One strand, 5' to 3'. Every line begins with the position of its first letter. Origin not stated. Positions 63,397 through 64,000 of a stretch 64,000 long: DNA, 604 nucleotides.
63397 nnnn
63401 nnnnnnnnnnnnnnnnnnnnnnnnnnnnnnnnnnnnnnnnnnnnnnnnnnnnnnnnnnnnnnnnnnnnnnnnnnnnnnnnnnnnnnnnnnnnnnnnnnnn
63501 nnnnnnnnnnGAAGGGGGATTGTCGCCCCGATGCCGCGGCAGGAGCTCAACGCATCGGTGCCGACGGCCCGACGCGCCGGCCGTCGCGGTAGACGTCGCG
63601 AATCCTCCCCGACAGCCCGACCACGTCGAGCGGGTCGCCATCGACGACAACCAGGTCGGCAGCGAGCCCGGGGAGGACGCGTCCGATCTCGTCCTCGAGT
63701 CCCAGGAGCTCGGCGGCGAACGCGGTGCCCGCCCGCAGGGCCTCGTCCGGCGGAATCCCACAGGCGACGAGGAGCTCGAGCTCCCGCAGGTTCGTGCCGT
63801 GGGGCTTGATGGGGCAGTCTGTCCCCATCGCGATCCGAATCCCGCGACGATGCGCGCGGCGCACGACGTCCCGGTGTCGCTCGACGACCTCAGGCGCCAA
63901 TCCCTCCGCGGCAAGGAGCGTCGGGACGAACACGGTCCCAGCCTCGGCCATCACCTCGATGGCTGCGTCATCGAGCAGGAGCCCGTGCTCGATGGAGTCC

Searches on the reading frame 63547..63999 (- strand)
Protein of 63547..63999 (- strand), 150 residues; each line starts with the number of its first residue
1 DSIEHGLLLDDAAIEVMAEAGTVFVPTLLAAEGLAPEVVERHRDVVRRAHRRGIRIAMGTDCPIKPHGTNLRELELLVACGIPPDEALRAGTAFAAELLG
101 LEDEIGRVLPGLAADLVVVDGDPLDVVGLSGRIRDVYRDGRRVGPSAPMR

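Call 16: search_protein_families(library=pfam, proteins=[window:63547-63999:-], max_evalue=0.0001)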
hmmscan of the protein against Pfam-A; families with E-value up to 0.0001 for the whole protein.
window:63547-63999:- (150 aa): 2 families
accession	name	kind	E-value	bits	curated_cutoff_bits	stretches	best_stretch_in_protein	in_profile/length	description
PF01979.26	Amidohydro_1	-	3.3e-18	66.5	25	1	2-143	172-345/345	Amidohydrolase family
PF07969.17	Amidohydro_3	-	4.6e-08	33.4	29.7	1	44-143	357-471/472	Amidohydrolase family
